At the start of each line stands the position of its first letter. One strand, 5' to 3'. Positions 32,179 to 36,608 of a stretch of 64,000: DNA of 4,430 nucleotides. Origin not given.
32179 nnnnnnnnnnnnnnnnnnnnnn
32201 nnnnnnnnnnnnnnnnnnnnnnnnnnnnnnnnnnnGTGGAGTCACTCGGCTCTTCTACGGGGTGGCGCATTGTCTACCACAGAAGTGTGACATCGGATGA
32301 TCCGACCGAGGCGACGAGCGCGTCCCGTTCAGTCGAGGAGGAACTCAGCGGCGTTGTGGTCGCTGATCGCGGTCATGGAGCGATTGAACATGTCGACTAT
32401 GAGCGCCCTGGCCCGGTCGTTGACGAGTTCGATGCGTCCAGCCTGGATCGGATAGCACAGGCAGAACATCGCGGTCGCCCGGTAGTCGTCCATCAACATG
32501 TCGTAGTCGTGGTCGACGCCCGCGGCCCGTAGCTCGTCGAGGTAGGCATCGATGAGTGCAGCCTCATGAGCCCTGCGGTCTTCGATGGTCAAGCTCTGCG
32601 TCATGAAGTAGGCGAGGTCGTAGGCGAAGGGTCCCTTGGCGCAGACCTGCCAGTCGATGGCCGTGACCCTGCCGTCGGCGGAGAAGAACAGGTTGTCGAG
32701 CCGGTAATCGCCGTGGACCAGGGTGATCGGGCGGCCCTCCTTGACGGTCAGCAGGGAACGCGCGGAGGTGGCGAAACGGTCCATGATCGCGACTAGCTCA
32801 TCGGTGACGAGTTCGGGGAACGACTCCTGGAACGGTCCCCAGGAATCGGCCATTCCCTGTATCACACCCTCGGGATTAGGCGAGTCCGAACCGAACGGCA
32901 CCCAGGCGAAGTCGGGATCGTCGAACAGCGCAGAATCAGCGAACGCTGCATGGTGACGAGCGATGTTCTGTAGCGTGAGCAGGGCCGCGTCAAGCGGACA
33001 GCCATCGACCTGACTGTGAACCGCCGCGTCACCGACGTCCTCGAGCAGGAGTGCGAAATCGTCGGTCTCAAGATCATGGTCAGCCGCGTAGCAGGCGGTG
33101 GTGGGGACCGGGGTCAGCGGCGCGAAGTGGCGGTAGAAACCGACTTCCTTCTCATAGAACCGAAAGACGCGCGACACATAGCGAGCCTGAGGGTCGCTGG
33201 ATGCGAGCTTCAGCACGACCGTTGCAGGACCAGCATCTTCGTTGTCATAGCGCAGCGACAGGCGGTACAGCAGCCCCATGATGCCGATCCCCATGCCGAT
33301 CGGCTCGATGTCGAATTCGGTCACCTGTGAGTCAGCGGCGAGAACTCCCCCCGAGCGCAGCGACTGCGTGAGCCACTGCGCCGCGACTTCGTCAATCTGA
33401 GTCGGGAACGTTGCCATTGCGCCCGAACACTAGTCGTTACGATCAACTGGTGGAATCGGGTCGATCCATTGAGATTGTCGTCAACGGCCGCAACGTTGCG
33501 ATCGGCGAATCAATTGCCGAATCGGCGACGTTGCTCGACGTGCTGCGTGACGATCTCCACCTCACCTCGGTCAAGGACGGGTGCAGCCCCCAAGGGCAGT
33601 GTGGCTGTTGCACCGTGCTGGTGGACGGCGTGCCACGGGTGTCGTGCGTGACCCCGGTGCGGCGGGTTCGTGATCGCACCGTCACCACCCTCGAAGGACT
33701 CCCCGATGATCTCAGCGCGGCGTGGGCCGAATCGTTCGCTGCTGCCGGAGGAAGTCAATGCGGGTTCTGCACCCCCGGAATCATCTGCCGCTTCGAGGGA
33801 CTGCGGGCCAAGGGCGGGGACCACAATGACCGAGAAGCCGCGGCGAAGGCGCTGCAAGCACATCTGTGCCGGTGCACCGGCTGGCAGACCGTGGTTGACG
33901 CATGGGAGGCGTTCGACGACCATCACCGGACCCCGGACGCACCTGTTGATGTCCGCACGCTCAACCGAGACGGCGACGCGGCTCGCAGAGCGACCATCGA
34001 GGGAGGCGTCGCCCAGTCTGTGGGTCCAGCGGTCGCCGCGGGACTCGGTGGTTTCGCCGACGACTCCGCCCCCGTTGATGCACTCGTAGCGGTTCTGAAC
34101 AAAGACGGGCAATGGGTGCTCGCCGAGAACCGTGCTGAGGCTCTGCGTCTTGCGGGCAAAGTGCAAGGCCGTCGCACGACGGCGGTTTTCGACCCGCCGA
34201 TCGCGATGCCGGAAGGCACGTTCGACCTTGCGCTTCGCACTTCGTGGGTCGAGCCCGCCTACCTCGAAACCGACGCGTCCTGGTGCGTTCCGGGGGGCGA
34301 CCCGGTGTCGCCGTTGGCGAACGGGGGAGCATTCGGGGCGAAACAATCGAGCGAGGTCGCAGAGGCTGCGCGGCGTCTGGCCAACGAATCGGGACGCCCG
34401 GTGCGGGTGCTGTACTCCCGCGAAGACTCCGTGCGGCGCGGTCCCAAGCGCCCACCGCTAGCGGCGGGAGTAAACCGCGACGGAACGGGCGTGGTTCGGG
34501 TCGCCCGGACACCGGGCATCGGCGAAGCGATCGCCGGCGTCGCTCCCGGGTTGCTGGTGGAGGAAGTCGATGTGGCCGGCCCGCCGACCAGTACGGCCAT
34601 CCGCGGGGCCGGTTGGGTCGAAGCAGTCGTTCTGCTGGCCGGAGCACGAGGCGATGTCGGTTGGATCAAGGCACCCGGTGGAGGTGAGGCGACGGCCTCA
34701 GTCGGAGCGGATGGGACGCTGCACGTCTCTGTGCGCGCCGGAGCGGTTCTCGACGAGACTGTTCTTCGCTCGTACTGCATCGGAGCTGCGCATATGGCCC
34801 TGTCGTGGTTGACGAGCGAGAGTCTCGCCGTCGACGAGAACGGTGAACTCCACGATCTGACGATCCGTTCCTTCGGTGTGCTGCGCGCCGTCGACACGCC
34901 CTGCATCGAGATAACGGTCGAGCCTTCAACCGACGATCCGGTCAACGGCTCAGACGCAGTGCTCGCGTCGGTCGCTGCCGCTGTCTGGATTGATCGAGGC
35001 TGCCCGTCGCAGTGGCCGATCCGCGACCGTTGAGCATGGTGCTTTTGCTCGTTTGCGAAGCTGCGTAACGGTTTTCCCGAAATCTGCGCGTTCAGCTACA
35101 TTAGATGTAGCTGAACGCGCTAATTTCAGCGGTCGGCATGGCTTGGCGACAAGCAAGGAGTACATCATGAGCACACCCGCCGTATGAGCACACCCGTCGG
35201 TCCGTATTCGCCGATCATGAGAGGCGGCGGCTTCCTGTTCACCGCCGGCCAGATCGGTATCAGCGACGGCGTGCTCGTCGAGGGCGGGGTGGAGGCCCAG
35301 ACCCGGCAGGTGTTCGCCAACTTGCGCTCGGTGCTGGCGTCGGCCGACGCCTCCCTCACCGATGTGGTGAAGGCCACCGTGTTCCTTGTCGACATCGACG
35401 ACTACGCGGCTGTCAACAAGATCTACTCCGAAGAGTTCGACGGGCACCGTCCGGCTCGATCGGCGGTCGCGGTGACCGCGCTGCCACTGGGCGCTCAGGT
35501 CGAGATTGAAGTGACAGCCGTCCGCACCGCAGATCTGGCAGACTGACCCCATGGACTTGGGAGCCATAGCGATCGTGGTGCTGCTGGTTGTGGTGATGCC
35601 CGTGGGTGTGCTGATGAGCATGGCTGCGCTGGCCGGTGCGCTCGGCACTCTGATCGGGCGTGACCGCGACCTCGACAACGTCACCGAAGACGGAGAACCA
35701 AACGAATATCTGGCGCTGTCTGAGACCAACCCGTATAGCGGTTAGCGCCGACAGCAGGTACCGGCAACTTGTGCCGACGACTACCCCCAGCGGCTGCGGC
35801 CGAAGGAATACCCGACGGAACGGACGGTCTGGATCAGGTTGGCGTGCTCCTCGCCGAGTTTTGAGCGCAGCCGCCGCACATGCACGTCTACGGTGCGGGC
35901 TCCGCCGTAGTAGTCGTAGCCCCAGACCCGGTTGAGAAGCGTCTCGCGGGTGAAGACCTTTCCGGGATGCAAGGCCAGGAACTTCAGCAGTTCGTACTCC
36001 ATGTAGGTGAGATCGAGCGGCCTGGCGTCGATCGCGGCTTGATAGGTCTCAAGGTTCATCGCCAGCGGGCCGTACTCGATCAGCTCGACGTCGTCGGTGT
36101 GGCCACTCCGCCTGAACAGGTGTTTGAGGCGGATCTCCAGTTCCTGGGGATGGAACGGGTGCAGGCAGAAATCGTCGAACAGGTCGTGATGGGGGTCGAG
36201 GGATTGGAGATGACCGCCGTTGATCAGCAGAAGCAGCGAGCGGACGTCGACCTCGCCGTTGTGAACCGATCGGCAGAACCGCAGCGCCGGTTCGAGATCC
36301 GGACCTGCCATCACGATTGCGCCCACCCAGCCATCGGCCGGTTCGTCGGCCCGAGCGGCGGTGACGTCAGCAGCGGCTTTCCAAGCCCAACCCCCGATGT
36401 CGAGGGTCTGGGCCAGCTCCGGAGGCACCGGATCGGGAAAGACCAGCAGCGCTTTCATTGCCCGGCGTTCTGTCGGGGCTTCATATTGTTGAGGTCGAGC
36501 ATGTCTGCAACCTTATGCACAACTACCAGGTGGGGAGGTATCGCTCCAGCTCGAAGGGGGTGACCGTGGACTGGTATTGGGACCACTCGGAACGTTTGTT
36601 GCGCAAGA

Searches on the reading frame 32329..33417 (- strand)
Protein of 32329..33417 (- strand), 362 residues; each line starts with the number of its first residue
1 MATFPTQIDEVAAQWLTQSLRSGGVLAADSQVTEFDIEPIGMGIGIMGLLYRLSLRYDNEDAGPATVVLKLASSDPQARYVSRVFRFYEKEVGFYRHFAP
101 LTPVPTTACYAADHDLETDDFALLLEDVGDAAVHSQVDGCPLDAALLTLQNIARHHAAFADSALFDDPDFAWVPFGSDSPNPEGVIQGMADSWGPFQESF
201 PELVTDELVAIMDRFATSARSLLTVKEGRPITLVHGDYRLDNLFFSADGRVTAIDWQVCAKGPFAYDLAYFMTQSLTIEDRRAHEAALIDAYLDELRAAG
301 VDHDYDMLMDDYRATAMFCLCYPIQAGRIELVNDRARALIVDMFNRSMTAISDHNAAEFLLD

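Call 6: search_protein_families(library=padloc, proteins=[window:32329-33417:-], max_evalue=0.01)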
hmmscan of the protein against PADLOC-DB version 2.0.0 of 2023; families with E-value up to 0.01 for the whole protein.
window:32329-33417:- (362 aa): 0 families

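Call 7: search_protein_families(library=pfam, proteins=[window:32329-33417:-], max_evalue=0.01)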
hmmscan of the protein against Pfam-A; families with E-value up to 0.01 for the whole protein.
window:32329-33417:- (362 aa): 4 families
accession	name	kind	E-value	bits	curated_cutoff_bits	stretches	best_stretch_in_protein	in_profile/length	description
PF02958.26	EcKL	-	6.8e-23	81.9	22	1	47-298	6-287/294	Ecdysteroid kinase-like family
PF01636.29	APH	-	4.2e-15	56.6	23.2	1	78-297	21-234/239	Phosphotransferase enzyme family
PF07914.17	DUF1679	-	6.6e-09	35.6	24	1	228-300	265-342/414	Uncharacterized oxidoreductase dhs-27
PF19974.5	TCAD9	-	0.0025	17.5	40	1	213-271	279-337/429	Ternary complex associated domain 9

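Call 8: search_protein_families(library=ncbifam, proteins=[window:32329-33417:-], max_evalue=0.01)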
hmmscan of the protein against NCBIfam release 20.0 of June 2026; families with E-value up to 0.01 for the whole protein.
window:32329-33417:- (362 aa): 5 families
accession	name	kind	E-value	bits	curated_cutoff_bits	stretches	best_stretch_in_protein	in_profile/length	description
NF041256.1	GntI_guanitoxin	equivalog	2.4e-05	23.8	357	1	218-303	173-242/282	guanitoxin biosynthesis pre-guanitoxin N-oxide kinase GntI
TIGR00938.1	thrB_alt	equivalog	0.00014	21.3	255.9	1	229-317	185-274/307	homoserine kinase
NF003558.0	PRK05231.1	equivalog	0.0009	18.3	271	1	193-293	147-249/322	homoserine kinase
NF038156.1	lant_syn_V_LxmK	equivalog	0.0029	16.8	315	1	215-271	175-230/347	class V lanthionine synthetase subunit LxmK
TIGR02721.1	ycfN_thiK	equivalog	0.0053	15.9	299.45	1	230-294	145-203/256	thiamine kinase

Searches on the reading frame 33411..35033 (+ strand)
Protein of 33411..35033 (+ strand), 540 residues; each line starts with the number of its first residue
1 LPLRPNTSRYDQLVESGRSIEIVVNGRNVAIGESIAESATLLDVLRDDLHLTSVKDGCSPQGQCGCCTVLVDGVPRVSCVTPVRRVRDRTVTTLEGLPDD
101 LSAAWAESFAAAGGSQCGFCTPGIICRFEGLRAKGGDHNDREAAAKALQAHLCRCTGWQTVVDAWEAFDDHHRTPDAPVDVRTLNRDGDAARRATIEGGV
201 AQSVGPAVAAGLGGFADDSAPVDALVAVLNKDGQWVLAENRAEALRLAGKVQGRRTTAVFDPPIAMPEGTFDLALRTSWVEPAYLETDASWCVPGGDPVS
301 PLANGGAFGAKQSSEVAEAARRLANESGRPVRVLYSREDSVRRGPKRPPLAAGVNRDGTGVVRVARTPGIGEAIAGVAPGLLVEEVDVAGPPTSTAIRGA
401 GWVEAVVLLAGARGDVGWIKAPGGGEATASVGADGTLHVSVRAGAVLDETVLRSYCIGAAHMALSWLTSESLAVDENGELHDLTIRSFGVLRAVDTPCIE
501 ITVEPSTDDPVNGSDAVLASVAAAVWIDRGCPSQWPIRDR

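Call 9: search_protein_families(library=pfam, proteins=[window:33411-35033:+], max_evalue=0.01)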
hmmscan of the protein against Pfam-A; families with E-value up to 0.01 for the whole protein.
window:33411-35033:+ (540 aa): 5 families
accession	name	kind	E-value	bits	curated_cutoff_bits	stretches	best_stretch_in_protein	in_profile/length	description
PF01799.25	Fer2_2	-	2.2e-17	63.4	30.3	1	93-165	1-74/75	[2Fe-2S] binding domain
PF02738.23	MoCoBD_1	-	2.5e-06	27.2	27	1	304-354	93-148/244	Molybdopterin cofactor-binding domain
PF13085.11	Fer2_3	-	0.00014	22.3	27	1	57-96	51-88/107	2Fe-2S iron-sulfur cluster binding domain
PF00111.32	Fer2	-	0.0019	18.5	21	1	37-72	14-48/77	2Fe-2S iron-sulfur cluster binding domain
PF20256.3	MoCoBD_2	-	0.003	17.6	27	1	443-497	229-283/283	Molybdopterin cofactor-binding domain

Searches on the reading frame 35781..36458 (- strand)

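Call 9: search_protein_families(library=pfam, proteins=[window:35781-36458:-], max_evalue=0.01)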
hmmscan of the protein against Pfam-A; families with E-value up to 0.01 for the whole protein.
window:35781-36458:- (225 aa): 2 families
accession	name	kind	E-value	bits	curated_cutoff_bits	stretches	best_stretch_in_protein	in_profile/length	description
PF00486.34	Trans_reg_C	-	8.6e-28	96.7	26.2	1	146-219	2-77/77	Transcriptional regulatory protein, C terminal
PF21695.3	GlnR_1st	-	0.0096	16.3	27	0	48-112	46-108/111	Transcription regulator GlnR, N-terminal domain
